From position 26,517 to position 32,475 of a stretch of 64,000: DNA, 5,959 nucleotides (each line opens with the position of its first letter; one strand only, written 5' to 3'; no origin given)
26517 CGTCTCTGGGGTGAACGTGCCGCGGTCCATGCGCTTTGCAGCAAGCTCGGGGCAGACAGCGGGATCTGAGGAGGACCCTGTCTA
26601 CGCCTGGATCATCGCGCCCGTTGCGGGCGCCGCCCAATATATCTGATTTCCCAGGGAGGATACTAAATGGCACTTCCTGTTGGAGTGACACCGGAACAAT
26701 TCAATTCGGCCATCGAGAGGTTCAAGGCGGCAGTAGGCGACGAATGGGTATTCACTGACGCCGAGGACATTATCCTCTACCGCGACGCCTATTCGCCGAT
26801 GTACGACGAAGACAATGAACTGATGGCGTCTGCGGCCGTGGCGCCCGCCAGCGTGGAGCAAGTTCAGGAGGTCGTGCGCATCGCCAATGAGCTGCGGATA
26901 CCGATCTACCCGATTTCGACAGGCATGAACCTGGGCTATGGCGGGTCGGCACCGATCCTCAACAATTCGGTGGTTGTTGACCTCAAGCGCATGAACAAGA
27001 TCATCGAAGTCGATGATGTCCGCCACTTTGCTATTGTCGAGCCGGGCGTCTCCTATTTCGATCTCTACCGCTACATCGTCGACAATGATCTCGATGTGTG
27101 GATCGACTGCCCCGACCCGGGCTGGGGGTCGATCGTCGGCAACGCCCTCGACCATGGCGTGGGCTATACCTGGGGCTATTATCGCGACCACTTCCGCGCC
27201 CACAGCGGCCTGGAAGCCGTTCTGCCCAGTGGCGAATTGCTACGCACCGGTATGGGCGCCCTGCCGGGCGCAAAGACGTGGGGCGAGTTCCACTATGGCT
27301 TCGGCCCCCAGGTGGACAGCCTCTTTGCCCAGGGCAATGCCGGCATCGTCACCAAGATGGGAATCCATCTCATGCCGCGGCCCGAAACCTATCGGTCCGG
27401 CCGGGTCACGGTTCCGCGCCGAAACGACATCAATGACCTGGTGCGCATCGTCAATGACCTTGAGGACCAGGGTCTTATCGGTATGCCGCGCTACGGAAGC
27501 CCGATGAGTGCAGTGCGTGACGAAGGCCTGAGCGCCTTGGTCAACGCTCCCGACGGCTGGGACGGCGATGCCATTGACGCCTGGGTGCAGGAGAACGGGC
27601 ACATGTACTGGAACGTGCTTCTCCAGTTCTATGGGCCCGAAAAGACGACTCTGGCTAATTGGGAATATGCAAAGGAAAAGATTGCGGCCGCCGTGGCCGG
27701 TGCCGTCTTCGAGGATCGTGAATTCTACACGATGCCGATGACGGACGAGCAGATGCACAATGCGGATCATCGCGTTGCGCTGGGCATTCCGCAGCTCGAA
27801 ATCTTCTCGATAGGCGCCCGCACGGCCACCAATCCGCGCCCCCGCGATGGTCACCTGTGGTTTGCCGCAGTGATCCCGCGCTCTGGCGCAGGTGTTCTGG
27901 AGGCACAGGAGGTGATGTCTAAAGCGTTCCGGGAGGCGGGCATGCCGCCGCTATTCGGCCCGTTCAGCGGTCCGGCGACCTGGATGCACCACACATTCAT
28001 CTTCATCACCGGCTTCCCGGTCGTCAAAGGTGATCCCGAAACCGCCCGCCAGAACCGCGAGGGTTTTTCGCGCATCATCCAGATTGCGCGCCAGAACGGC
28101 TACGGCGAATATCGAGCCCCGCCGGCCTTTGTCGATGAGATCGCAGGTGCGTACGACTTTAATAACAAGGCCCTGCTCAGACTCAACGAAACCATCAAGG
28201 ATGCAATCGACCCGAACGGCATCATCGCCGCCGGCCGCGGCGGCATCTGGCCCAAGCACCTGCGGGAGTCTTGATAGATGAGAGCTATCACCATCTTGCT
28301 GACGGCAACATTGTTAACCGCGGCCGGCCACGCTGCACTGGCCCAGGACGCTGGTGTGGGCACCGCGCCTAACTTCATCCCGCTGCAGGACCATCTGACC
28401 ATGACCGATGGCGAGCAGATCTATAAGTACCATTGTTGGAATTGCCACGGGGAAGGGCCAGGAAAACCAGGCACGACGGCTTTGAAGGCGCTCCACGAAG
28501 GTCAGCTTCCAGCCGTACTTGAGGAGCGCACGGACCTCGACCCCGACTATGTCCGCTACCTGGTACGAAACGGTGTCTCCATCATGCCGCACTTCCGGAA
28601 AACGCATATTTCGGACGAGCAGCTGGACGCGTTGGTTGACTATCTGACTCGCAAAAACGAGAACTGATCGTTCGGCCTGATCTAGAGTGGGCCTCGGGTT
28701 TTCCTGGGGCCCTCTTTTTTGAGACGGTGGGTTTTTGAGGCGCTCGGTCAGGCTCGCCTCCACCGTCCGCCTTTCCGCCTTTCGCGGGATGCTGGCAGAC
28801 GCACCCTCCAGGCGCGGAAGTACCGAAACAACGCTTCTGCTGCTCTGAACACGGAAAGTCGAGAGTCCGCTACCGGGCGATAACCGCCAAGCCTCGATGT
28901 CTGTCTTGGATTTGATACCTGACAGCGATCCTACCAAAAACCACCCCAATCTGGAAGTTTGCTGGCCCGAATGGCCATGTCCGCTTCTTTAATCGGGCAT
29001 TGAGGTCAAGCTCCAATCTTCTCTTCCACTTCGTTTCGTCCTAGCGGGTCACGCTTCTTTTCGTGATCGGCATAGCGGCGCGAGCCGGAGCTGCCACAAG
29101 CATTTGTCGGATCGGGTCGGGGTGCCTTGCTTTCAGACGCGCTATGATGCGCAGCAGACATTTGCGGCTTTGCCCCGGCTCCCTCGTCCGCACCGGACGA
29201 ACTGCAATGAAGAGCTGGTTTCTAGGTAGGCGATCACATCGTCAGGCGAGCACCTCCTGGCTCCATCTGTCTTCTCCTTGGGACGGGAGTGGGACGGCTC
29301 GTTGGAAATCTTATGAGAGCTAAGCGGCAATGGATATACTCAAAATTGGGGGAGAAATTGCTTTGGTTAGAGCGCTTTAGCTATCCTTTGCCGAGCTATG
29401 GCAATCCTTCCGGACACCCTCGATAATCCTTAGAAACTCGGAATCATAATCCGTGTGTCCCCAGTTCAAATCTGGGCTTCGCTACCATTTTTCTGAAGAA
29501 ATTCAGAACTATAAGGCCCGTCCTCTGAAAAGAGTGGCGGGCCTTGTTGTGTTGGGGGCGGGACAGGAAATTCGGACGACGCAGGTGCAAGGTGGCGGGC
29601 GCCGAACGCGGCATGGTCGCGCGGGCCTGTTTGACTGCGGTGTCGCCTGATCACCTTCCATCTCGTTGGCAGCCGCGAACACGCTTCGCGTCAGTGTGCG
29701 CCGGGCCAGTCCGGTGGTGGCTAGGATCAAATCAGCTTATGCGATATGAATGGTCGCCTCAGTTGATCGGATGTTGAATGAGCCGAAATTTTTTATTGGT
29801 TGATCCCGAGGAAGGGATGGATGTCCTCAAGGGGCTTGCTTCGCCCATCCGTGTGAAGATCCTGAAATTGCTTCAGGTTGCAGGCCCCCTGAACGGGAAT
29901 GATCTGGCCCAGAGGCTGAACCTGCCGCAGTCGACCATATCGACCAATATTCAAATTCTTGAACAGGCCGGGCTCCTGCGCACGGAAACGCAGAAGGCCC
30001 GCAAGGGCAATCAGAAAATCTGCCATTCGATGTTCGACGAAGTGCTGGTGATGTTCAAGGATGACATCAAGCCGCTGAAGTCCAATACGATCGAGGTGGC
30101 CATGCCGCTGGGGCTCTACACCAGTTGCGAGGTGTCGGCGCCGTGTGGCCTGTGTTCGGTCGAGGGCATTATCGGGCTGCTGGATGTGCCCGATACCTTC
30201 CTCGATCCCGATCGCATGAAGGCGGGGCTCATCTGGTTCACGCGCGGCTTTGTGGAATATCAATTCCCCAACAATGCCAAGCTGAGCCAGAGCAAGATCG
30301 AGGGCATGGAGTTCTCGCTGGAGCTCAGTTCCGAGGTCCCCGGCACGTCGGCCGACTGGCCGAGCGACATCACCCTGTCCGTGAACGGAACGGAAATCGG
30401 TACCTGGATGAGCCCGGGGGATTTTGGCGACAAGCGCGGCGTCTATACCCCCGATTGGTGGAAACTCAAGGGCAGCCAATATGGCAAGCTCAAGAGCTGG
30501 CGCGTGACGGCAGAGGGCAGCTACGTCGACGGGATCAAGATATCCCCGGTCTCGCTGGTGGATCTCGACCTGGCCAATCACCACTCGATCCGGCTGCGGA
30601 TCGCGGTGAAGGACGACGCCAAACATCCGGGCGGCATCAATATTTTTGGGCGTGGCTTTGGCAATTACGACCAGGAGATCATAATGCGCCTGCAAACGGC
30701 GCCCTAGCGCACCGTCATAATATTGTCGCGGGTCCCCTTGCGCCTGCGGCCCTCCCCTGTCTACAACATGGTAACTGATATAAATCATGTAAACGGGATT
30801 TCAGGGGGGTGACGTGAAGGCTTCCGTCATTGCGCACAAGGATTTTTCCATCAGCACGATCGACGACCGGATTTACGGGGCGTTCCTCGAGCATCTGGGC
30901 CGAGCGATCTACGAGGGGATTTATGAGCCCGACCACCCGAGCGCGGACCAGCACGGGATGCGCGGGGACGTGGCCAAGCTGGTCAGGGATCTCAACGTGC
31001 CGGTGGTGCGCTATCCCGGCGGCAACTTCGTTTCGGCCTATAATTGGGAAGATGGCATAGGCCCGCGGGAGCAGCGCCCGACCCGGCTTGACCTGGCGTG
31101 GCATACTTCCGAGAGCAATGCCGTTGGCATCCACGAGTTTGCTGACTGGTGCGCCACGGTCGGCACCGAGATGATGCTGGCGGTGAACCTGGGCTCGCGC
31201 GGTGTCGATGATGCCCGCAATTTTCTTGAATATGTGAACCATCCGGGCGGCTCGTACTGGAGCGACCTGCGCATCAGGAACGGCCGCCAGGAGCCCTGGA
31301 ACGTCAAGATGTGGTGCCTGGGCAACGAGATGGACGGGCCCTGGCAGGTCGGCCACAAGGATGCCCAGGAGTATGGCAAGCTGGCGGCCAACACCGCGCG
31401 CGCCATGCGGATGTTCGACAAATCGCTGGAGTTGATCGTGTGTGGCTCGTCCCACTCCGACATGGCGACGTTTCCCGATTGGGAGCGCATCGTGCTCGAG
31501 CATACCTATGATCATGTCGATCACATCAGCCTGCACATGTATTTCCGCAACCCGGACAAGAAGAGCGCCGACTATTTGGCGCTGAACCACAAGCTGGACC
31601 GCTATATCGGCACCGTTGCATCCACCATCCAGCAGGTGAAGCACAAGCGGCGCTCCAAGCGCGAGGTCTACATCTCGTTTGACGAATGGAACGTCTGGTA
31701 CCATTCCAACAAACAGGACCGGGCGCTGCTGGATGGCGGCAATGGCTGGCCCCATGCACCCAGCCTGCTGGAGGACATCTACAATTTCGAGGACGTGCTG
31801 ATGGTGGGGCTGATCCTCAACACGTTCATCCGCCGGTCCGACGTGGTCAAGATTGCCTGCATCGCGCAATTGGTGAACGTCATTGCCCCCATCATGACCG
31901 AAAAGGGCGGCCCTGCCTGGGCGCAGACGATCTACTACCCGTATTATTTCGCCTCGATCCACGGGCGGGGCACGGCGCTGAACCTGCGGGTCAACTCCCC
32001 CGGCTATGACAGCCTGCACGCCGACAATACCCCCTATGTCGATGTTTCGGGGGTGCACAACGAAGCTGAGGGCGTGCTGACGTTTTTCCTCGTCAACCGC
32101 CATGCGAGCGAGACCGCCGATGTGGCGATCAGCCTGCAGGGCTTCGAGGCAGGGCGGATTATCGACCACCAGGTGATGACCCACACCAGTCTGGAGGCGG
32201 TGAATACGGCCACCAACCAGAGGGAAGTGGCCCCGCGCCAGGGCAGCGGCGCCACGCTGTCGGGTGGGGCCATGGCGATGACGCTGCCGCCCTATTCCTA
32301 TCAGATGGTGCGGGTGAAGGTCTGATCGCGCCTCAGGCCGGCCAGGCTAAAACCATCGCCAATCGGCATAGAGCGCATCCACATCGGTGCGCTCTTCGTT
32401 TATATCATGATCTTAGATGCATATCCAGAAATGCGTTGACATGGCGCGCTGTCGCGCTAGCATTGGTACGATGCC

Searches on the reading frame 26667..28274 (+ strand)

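Call 69: search_protein_families(library=pfam, proteins=[window:26667-28274:+], max_evalue=0.000001)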
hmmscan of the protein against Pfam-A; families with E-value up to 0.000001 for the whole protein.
window:26667-28274:+ (535 aa): 1 family
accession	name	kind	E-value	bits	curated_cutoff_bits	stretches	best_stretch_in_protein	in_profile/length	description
PF01565.28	FAD_binding_4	-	5.1e-28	97.9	26.4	1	55-195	2-139/139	FAD binding domain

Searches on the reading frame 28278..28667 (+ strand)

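Call 69: search_protein_families(library=pfam, proteins=[window:28278-28667:+], max_evalue=0.000001)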
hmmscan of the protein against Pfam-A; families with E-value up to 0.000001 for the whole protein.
window:28278-28667:+ (129 aa): 2 families
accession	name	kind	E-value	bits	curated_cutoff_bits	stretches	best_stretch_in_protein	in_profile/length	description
PF13442.11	Cytochrome_CBB3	-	6.9e-16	58.8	27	1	42-123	3-68/68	Cytochrome C oxidase, cbb3-type, subunit III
PF00034.26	Cytochrom_C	-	8.1e-08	33.9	21.3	1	43-124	2-87/90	Cytochrome c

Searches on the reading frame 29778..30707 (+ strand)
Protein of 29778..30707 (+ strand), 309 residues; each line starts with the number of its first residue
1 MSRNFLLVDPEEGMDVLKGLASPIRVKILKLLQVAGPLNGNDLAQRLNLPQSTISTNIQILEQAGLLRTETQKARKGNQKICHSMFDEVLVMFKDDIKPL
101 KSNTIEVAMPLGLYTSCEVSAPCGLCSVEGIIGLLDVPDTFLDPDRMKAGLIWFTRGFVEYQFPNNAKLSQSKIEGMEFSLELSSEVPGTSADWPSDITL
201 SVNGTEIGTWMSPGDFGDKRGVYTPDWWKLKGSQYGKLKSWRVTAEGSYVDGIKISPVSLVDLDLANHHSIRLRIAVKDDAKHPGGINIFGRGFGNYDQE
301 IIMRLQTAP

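Call 69: search_protein_families(library=pfam, proteins=[window:29778-30707:+], max_evalue=0.000001)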
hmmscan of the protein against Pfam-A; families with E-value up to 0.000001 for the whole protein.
window:29778-30707:+ (309 aa): 3 families
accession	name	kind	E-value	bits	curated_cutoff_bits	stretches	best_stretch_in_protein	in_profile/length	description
PF01022.26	HTH_5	-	6.1e-09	36.1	22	1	22-68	1-46/47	Bacterial regulatory protein, arsR family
PF12840.13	HTH_20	-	9.2e-09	35.6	27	1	20-69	1-50/51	Helix-turn-helix domain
PF13412.12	HTH_24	-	2.8e-08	33.6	21.9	1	24-68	4-48/48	Winged helix-turn-helix DNA-binding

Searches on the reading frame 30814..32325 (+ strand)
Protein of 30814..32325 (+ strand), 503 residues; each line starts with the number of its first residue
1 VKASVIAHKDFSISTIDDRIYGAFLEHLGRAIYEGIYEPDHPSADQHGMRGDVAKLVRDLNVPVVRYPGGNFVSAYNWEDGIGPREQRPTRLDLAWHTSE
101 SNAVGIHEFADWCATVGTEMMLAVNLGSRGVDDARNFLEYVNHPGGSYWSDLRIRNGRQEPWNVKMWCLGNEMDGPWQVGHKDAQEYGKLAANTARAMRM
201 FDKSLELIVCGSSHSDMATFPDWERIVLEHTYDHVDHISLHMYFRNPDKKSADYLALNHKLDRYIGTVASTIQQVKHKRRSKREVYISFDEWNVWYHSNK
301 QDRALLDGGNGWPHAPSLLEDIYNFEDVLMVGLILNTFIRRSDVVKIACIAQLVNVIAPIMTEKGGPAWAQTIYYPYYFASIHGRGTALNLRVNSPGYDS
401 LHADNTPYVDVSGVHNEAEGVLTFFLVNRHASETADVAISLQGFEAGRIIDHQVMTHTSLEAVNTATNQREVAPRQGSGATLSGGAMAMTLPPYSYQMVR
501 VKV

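Call 69: search_protein_families(library=pfam, proteins=[window:30814-32325:+], max_evalue=0.000001)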
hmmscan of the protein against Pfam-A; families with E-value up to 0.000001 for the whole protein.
window:30814-32325:+ (503 aa): 1 family
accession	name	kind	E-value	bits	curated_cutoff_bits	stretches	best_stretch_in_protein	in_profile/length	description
PF06964.18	Alpha-L-AF_C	-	3.3e-49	167.7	27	1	290-495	1-165/165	Alpha-L-arabinofuranosidase C-terminal domain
